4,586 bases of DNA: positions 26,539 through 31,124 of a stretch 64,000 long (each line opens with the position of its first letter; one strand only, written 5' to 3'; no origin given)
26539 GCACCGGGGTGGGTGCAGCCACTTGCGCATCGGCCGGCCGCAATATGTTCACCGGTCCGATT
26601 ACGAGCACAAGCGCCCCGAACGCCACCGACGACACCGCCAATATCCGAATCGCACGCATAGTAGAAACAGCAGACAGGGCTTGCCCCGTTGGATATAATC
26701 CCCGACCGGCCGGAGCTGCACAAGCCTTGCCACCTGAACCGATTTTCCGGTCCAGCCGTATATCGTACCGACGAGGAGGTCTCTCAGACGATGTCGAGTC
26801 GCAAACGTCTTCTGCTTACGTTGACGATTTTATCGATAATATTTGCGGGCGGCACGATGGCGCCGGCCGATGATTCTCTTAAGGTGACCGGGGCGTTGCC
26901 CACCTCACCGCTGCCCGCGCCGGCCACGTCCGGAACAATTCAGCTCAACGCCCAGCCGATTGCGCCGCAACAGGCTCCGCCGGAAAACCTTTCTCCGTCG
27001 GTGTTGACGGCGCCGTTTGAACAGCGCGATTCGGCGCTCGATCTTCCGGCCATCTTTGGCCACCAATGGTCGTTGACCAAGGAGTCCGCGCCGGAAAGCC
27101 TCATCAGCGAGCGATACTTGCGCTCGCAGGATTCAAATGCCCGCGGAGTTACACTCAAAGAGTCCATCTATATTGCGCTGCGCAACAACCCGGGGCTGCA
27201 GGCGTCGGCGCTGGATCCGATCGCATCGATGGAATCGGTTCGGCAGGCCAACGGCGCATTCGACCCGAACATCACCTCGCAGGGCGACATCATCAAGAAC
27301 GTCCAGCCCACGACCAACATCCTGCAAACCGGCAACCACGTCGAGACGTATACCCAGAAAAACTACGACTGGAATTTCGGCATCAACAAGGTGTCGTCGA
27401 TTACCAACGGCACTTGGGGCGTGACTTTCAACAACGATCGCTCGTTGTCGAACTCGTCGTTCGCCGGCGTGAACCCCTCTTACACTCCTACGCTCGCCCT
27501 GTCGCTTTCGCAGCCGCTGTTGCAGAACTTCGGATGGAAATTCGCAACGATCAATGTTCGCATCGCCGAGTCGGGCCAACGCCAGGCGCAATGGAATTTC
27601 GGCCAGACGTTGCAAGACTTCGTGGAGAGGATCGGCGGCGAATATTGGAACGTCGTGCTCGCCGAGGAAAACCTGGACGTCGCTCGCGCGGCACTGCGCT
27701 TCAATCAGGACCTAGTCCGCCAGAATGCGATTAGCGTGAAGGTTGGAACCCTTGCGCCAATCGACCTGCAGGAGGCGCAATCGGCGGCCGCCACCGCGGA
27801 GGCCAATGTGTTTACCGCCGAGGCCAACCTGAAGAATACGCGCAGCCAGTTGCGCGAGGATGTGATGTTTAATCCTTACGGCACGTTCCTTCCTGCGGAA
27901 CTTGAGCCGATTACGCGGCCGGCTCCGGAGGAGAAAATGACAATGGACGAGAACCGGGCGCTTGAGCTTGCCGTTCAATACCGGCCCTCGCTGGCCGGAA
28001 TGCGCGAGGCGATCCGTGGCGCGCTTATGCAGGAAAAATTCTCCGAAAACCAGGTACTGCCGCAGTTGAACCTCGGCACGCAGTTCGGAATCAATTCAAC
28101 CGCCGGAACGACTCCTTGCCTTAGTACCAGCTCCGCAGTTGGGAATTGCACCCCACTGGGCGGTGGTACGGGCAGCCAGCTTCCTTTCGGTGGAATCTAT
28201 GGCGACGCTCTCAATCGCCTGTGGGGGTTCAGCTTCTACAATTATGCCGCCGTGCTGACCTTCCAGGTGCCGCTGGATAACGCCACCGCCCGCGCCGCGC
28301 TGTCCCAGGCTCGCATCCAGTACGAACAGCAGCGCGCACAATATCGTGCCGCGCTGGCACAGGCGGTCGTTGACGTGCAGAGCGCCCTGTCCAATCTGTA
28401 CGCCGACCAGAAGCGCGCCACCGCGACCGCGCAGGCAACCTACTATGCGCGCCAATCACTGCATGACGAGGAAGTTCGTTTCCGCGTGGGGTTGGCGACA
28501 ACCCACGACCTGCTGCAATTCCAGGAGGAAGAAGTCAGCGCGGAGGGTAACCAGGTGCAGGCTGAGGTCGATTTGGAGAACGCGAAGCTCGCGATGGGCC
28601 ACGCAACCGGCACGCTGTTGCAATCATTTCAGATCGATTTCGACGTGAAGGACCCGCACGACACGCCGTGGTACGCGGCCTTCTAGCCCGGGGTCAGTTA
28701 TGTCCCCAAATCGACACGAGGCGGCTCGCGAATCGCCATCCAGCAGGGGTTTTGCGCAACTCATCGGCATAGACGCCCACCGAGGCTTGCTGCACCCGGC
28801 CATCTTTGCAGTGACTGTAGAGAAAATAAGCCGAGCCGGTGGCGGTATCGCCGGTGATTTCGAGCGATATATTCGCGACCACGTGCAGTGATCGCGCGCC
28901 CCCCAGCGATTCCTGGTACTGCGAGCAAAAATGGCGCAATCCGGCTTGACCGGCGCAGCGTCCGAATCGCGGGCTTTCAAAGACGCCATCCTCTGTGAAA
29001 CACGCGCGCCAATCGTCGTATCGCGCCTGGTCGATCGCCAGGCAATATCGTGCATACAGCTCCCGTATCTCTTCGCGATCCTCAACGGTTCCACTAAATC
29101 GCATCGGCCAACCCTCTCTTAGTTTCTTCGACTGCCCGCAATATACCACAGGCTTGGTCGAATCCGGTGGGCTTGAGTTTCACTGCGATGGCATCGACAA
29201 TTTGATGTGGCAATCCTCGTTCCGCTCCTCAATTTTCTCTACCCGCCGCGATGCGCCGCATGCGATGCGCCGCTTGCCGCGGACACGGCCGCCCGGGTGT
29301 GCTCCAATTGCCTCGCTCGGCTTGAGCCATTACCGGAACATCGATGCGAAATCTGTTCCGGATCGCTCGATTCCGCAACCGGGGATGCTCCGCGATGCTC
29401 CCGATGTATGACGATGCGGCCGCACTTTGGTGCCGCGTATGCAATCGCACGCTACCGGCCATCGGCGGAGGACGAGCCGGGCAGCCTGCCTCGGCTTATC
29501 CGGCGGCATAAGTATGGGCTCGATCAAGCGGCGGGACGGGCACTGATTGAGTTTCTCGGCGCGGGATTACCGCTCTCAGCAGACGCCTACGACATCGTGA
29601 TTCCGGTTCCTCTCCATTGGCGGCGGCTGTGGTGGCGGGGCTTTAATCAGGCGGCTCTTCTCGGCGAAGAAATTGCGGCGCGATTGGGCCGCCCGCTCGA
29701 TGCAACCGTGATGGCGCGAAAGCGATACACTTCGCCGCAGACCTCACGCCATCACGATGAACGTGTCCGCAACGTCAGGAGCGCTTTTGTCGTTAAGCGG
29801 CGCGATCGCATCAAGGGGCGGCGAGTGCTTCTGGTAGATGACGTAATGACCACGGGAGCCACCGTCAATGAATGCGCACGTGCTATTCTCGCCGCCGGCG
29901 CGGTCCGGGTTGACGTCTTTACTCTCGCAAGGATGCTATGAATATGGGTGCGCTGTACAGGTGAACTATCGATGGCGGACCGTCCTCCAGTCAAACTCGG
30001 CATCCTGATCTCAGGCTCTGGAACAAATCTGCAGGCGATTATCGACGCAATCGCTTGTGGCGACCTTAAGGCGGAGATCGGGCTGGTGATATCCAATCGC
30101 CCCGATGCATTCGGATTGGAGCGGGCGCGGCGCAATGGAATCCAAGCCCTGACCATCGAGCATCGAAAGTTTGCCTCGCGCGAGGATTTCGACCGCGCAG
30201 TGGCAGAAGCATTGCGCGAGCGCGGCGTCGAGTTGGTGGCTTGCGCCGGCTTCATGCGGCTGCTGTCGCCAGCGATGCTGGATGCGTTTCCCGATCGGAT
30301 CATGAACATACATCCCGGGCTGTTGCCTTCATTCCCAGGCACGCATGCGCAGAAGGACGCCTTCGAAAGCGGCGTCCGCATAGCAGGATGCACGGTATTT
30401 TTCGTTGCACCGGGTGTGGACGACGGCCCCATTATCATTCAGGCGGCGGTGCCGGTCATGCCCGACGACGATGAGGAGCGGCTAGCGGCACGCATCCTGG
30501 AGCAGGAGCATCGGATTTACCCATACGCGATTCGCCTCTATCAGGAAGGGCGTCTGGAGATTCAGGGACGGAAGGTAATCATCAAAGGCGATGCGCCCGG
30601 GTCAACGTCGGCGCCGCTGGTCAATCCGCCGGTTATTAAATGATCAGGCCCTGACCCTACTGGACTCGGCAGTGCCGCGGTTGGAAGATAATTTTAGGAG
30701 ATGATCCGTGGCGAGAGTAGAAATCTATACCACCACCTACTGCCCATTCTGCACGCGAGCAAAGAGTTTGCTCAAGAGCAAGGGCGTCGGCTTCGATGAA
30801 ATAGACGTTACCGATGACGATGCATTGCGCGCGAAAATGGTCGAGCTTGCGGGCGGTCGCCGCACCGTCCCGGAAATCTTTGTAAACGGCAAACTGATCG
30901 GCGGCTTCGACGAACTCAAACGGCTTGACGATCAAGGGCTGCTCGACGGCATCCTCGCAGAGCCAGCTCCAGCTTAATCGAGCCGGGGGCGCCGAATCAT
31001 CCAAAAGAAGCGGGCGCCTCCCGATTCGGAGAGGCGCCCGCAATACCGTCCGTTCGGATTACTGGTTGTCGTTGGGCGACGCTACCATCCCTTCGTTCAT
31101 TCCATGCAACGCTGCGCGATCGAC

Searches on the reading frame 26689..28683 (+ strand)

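Call 64: search_protein_families(library=pfam, proteins=[window:26689-28683:+], max_evalue=0.00001)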
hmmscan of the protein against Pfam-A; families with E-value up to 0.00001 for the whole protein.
window:26689-28683:+ (665 aa): 1 family
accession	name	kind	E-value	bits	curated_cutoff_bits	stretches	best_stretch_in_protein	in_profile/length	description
PF02321.23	OEP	-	1.3e-35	123.4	22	2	422-641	2-187/187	Outer membrane efflux protein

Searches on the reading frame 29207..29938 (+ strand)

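Call 9: search_protein_families(library=pfam, proteins=[window:29207-29938:+], max_evalue=0.001)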
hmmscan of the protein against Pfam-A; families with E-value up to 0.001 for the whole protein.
window:29207-29938:+ (244 aa): 4 families
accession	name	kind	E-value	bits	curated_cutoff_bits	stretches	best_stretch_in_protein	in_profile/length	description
PF18912.6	DZR_2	-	1.5e-10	41.1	27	1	7-68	1-56/56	Double zinc ribbon domain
PF00156.33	Pribosyltran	-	2.4e-09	37.2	26.3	1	149-241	40-124/158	Phosphoribosyl transferase domain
PF03660.19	PHF5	-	0.00075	20.1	26.7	0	15-70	29-78/104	PHF5-like protein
PF15609.12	PRTase_2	-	0.00097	19.2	28.8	0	149-230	63-145/188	Phosphoribosyl transferase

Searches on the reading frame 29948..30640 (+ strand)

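Call 9: search_protein_families(library=pfam, proteins=[window:29948-30640:+], max_evalue=0.001)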
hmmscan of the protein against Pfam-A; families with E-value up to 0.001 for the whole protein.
window:29948-30640:+ (231 aa): 1 family
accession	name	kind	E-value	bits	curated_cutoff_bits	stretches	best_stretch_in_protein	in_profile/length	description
PF00551.24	Formyl_trans_N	-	1.4e-57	194.8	26.1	1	16-195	2-181/181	Formyl transferase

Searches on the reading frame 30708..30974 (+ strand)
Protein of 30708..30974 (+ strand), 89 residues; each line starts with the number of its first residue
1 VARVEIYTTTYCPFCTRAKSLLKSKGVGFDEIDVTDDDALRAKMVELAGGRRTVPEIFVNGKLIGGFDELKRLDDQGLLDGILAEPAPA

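Call 9: search_protein_families(library=pfam, proteins=[window:30708-30974:+], max_evalue=0.001)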
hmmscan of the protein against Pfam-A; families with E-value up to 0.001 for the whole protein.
window:30708-30974:+ (89 aa): 5 families
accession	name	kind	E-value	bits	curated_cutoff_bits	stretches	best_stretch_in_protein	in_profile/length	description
PF00462.30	Glutaredoxin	-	2.1e-23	82.7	22.9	1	4-64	1-60/60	Glutaredoxin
PF13409.12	GST_N_2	-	2.4e-05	25.3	25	1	11-69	1-62/70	Glutathione S-transferase, N-terminal domain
PF05768.20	Glrx-like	-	4.6e-05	24.1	26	1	3-61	1-57/77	Glutaredoxin-like domain (DUF836)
PF13417.12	GST_N_3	-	0.0002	22.1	22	1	7-64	2-57/75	Glutathione S-transferase, N-terminal domain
PF04908.21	SH3BGR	-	0.00076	20.1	21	1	20-72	25-85/99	SH3-binding, glutamic acid-rich protein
